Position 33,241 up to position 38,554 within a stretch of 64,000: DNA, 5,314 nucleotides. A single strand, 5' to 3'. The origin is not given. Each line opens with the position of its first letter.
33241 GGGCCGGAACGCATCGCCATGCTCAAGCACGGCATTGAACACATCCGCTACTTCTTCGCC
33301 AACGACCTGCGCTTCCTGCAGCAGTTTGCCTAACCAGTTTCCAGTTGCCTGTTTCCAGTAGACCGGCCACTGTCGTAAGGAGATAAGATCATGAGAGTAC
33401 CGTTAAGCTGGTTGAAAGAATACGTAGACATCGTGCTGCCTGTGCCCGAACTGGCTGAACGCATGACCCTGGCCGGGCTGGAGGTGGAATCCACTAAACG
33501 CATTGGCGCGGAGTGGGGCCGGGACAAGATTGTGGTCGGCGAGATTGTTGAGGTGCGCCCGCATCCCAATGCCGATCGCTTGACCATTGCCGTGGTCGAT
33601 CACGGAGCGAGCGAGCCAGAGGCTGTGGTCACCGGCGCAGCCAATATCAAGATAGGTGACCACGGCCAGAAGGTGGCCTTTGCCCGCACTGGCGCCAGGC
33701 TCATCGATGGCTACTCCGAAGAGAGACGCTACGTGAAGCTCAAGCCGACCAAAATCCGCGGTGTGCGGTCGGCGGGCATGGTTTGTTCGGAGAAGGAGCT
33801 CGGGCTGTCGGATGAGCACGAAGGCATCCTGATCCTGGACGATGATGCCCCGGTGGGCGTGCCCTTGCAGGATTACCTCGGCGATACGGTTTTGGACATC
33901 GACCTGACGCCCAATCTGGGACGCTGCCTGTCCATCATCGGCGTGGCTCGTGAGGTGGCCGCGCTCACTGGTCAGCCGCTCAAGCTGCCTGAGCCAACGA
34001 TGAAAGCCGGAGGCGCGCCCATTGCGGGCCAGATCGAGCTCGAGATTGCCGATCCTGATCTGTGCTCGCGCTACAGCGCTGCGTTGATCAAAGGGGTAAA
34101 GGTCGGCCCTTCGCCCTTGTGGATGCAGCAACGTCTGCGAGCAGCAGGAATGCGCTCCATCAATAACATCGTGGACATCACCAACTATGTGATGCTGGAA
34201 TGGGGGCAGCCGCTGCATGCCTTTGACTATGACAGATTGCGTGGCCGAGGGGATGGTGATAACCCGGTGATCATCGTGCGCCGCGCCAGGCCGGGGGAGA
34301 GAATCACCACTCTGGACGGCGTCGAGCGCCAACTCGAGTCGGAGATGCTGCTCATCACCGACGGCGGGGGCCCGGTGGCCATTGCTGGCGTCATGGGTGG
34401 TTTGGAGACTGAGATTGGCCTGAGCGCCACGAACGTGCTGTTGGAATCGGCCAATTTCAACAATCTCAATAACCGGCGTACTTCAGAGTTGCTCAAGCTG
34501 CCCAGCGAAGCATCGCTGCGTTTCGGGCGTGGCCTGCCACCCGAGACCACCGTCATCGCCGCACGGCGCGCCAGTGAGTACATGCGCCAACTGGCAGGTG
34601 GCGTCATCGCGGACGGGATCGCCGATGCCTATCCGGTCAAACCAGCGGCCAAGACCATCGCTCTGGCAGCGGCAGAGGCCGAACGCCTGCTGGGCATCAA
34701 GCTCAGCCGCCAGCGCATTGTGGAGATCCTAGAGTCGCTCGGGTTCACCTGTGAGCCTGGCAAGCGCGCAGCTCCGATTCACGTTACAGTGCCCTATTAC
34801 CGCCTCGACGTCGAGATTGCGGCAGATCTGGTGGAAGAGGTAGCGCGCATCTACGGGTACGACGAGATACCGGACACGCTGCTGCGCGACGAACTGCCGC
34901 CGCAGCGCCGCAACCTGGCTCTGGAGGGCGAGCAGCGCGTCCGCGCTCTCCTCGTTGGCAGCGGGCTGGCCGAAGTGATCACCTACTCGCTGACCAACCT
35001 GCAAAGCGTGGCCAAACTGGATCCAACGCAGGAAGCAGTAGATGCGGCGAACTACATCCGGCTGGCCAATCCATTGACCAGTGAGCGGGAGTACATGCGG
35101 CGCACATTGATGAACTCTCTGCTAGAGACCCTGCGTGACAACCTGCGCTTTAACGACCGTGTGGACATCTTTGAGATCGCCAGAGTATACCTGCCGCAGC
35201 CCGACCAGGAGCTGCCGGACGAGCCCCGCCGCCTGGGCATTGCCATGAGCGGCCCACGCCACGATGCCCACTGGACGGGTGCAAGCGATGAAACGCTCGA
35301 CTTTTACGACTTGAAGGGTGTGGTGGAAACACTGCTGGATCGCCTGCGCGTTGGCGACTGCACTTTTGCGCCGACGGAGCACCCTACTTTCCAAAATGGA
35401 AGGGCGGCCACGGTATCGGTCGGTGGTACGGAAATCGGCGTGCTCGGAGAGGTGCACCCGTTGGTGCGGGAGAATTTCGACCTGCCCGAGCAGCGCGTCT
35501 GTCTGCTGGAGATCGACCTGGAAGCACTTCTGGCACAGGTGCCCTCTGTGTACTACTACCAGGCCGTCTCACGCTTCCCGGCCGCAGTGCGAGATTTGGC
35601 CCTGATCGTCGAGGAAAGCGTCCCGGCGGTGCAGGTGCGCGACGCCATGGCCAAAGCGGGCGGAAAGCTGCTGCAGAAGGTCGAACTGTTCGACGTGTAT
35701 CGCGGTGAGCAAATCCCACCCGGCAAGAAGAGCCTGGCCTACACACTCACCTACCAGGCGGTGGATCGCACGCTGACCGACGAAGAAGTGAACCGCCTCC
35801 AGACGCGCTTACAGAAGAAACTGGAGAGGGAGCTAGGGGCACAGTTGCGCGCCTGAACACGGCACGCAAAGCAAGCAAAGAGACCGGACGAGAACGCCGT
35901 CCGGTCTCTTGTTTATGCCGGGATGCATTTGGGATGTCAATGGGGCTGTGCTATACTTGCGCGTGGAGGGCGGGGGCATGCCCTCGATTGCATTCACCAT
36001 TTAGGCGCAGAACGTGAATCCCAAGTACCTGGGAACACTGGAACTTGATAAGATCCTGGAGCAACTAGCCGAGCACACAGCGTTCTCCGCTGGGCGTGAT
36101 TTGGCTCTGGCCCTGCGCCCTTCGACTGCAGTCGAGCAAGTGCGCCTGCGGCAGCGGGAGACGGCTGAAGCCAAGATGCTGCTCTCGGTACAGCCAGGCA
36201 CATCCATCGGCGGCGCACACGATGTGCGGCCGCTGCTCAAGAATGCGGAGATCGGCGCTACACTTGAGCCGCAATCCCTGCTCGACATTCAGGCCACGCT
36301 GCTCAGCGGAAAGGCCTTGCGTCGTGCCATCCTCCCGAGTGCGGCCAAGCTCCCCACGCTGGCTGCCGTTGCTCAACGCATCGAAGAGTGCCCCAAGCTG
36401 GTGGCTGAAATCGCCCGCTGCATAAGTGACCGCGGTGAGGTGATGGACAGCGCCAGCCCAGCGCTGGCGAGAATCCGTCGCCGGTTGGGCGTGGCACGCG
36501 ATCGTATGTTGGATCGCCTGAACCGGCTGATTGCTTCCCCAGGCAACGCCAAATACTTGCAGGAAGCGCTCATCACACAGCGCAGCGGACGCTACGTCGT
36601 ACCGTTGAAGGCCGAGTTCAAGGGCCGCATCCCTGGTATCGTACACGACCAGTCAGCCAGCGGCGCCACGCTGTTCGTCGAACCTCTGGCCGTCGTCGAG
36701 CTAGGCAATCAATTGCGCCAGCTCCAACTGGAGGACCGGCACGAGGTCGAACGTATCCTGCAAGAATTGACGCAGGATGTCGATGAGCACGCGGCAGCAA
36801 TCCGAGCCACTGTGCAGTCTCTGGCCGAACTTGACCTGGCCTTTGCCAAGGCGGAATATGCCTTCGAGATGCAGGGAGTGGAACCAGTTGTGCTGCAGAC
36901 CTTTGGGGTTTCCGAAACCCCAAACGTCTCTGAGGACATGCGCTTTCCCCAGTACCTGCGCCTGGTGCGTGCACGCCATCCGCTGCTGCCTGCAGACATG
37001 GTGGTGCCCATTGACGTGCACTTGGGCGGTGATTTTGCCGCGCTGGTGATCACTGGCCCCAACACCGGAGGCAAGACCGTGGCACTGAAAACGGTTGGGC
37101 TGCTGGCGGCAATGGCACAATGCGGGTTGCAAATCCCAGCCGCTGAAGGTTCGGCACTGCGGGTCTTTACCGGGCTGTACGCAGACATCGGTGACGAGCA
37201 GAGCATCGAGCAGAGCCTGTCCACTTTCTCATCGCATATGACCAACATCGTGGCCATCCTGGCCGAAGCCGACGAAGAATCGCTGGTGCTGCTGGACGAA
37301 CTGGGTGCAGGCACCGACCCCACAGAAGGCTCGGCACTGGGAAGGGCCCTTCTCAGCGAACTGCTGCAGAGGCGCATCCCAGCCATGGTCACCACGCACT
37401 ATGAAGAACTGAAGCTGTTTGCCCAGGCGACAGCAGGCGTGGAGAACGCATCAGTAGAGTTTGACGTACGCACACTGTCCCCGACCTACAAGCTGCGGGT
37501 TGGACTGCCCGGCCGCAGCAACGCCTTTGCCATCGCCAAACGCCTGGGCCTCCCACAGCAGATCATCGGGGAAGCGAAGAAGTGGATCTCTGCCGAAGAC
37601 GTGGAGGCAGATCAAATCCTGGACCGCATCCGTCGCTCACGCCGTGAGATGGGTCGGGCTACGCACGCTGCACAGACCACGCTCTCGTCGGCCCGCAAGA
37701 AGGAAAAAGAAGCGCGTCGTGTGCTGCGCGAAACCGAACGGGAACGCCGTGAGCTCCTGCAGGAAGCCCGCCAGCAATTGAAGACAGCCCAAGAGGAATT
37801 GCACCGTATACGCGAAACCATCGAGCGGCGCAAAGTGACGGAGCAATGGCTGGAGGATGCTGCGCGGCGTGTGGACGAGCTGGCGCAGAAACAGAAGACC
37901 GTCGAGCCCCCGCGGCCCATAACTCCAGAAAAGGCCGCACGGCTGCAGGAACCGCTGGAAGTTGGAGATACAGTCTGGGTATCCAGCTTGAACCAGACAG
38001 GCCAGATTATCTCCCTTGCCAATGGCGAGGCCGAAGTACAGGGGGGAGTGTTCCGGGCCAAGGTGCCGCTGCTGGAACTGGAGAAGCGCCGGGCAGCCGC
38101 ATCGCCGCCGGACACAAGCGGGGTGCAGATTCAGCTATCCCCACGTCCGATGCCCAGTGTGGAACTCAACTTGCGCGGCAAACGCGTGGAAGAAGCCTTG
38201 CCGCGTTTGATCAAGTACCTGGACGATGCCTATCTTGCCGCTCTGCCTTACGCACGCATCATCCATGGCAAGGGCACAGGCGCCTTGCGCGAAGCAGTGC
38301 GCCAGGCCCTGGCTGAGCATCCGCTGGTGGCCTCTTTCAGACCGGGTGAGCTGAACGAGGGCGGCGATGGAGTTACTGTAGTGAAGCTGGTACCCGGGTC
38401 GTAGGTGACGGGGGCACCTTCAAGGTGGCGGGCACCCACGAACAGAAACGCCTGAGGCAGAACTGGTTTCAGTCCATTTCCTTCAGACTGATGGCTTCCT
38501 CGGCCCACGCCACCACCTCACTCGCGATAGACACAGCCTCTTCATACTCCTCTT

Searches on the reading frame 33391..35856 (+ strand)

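Call 35: search_protein_families(library=pfam, proteins=[window:33391-35856:+], max_evalue=0.00001)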
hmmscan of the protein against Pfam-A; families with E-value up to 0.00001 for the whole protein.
window:33391-35856:+ (821 aa): 5 families
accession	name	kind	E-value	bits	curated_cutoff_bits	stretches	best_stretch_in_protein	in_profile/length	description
PF03483.22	B3_4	-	3.6e-63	212.7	29.3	1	225-403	2-174/174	B3/4 domain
PF17759.6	tRNA_synthFbeta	-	5.2e-63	212.8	22.4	1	493-710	1-214/214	Phenylalanyl tRNA synthetase beta chain CLM domain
PF03147.19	FDX-ACB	-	1.2e-31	109.4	31.1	1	727-820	1-94/94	Ferredoxin-fold anticodon binding domain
PF03484.21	B5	-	1.5e-20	73.6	28.6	1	423-490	1-67/67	tRNA synthetase B5 domain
PF01588.26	tRNA_bind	-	5.5e-17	62.1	27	1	47-157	1-95/96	Putative tRNA binding domain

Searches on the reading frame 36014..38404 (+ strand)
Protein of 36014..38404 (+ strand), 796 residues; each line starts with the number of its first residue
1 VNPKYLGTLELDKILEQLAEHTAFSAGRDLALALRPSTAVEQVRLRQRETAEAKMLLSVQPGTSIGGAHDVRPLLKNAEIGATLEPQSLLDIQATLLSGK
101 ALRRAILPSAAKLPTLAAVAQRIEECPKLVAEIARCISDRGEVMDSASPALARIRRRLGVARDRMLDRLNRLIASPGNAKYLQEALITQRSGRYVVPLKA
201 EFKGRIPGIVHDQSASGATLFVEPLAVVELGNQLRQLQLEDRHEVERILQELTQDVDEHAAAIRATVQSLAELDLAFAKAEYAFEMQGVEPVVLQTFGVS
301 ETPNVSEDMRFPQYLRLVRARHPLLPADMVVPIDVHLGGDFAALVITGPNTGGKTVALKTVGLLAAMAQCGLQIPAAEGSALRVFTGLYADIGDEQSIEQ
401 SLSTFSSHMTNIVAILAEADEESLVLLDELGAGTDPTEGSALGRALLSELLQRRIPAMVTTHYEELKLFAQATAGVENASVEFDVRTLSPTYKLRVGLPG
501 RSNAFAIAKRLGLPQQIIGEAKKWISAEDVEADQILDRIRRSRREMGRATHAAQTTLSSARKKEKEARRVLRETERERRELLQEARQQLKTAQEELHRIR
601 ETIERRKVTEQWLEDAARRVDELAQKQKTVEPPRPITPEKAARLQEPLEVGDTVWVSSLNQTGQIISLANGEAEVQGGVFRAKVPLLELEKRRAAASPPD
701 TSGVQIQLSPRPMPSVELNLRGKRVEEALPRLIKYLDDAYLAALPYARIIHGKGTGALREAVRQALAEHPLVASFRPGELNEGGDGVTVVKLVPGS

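Call 35: search_protein_families(library=pfam, proteins=[window:36014-38404:+], max_evalue=0.00001)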
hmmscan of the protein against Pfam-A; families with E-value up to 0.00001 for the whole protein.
window:36014-38404:+ (796 aa): 3 families
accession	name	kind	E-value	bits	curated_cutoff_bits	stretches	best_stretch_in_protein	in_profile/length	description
PF00488.27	MutS_V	-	4.6e-35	121.7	30.2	1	344-525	1-184/188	MutS domain V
PF01713.27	Smr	-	4.1e-25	88.2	25.7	1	718-792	1-76/77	Smr domain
PF20297.4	MSSS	-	1.7e-09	37.6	26.8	1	650-686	1-39/42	MutS2 and Smr-associated SH3 domain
